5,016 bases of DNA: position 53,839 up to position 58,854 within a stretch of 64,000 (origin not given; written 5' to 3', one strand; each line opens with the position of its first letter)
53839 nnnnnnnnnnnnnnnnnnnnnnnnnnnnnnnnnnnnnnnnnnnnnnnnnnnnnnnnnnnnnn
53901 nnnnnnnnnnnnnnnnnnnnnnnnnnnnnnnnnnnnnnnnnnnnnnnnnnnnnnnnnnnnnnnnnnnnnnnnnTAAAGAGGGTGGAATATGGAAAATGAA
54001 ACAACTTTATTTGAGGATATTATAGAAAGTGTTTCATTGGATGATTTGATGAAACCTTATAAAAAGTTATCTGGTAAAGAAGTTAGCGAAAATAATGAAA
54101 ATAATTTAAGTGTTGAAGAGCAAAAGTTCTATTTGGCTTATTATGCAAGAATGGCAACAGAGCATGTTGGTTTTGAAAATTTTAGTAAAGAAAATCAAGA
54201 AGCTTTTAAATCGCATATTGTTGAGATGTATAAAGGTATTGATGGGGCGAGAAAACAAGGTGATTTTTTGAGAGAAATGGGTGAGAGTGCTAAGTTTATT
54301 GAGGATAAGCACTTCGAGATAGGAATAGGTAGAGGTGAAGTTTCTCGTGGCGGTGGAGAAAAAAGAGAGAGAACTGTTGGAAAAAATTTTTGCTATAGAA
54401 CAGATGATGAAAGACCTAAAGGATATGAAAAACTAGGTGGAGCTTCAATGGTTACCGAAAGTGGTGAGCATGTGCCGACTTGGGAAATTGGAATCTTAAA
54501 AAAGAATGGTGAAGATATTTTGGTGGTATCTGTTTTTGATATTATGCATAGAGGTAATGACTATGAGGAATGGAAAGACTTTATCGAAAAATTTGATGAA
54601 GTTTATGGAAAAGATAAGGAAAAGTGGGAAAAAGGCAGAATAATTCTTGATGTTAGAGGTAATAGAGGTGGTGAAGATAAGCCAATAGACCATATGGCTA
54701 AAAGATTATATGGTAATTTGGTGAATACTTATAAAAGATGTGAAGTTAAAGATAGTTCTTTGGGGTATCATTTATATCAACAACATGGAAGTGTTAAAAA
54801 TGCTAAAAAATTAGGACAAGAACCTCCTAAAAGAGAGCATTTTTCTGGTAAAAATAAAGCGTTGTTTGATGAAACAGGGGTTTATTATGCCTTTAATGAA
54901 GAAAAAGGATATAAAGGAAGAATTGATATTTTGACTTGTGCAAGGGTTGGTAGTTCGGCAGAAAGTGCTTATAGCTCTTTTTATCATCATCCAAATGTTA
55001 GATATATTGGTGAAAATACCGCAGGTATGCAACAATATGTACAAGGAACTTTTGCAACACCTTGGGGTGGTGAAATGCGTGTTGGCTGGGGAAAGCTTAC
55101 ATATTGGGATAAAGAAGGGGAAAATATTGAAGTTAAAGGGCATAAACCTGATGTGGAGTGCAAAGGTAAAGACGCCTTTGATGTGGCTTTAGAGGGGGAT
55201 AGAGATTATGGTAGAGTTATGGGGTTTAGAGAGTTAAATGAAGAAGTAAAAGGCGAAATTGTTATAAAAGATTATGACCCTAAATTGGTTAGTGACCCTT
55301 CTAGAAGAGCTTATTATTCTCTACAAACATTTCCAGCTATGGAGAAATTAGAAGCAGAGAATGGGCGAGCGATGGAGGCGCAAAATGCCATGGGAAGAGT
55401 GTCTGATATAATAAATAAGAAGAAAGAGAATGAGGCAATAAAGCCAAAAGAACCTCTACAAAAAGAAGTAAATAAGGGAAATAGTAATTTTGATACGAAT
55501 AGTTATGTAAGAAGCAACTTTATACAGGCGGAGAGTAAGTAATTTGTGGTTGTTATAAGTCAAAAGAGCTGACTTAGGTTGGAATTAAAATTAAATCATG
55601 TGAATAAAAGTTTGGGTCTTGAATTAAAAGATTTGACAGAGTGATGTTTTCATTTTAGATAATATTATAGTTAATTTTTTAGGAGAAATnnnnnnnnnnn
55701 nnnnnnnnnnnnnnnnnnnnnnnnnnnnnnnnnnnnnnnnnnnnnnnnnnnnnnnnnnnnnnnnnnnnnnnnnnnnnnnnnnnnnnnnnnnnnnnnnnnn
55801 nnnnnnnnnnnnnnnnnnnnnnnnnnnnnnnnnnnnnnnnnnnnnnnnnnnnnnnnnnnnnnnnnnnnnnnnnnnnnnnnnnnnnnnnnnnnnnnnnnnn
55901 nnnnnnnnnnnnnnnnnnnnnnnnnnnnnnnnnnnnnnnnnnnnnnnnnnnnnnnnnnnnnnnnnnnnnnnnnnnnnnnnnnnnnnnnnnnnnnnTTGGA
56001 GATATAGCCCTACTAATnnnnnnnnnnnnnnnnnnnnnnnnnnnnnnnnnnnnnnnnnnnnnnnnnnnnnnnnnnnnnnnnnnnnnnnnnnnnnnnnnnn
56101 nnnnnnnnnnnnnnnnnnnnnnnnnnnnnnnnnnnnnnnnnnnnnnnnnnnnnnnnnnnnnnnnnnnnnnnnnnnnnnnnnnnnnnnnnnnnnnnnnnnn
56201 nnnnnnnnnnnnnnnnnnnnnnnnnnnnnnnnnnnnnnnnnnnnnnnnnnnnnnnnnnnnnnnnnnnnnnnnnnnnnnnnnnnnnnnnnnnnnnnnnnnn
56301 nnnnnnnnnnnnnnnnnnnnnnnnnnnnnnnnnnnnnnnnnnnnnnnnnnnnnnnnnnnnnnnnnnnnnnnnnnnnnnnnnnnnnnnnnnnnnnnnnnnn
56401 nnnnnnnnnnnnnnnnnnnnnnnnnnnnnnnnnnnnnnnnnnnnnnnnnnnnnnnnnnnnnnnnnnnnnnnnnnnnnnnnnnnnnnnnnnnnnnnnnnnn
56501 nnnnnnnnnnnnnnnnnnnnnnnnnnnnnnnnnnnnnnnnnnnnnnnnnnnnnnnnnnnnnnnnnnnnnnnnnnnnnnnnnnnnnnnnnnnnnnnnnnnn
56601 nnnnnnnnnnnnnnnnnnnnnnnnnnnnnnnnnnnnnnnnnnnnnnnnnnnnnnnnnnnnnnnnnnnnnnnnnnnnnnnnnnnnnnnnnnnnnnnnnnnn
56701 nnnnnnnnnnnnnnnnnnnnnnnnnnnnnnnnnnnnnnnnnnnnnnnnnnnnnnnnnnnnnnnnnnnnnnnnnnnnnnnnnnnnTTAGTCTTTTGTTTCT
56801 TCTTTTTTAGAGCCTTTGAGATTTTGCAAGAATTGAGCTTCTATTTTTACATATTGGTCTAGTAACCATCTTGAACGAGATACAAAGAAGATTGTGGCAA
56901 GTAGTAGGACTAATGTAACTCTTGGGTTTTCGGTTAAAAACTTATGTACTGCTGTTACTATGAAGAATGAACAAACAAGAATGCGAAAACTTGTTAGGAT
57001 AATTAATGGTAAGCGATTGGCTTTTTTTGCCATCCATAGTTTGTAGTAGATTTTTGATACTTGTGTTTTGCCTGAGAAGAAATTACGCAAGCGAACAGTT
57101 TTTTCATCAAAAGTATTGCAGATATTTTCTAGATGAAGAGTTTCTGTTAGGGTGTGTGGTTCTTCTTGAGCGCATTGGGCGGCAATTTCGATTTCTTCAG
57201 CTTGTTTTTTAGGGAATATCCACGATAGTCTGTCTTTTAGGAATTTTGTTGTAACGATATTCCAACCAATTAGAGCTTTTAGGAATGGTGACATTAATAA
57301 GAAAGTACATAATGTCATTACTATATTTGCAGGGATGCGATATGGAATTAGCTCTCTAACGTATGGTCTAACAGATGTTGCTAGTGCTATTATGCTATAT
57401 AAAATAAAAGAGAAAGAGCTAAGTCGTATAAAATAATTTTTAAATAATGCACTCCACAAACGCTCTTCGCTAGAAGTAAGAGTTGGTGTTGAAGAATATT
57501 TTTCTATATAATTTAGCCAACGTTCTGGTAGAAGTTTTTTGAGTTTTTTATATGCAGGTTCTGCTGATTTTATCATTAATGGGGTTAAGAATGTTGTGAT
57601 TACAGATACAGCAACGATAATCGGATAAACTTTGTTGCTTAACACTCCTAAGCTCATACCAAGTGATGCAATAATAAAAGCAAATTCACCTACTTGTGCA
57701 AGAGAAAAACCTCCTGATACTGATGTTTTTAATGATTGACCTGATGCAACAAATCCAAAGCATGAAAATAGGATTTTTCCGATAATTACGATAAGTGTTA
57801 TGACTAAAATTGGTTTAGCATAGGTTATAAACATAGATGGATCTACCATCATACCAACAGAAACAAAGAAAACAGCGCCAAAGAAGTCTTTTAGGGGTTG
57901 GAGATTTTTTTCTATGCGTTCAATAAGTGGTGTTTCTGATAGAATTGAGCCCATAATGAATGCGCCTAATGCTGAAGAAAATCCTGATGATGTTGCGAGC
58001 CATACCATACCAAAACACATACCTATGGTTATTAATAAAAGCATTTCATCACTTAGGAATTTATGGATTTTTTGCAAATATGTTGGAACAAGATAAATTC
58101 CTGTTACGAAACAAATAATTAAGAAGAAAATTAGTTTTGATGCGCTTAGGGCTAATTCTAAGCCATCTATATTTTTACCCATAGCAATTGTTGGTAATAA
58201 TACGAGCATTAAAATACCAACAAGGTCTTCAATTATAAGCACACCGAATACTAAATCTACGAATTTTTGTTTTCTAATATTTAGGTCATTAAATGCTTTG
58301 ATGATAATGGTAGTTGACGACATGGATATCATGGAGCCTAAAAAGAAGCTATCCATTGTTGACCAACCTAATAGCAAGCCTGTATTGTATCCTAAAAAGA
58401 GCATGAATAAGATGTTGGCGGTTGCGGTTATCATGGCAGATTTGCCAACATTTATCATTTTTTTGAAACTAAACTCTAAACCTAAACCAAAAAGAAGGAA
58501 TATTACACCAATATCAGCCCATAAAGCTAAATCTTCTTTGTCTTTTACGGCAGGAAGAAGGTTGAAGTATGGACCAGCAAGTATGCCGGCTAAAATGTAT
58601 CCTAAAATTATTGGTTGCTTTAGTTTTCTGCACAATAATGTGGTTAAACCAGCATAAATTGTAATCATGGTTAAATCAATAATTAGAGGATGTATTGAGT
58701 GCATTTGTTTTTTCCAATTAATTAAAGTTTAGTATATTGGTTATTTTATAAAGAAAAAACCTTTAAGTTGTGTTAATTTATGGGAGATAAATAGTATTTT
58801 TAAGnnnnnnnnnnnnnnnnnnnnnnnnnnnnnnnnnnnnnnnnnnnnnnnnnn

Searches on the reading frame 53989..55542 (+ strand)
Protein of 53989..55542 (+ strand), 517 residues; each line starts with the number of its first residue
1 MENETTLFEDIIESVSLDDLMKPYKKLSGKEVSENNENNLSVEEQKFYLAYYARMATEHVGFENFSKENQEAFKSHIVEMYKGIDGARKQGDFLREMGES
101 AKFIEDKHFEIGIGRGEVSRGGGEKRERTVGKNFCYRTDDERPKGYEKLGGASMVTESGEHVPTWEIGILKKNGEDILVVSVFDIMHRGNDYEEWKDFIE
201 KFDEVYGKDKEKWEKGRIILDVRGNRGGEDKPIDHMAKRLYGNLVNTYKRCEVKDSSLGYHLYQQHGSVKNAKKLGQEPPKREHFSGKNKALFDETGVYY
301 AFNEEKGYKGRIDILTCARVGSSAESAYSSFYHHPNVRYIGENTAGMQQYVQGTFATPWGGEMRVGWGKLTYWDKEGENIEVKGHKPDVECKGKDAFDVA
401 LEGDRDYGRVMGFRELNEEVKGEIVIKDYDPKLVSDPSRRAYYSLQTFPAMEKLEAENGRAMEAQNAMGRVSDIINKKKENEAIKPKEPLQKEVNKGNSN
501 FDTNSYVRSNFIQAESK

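Call 64: search_protein_families(library=pfam, proteins=[window:53989-55542:+], max_evalue=0.00001)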
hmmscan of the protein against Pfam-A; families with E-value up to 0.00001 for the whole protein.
window:53989-55542:+ (517 aa): 1 family
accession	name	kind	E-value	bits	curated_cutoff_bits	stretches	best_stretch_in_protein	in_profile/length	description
PF03572.23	Peptidase_S41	-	3.7e-13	49.8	24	1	190-390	13-164/165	Peptidase family S41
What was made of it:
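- The window encodes a Peptidase_S41 protein at 53989-55542 (call 64).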

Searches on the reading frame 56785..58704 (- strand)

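Call 64: search_protein_families(library=pfam, proteins=[window:56785-58704:-], max_evalue=0.00001)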
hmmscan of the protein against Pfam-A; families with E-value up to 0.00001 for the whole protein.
window:56785-58704:- (639 aa): 1 family
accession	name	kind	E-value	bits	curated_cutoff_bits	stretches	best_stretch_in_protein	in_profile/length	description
PF00999.27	Na_H_Exchanger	-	1.3e-64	218.9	26.2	1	20-379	9-370/375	Sodium/hydrogen exchanger, transmembrane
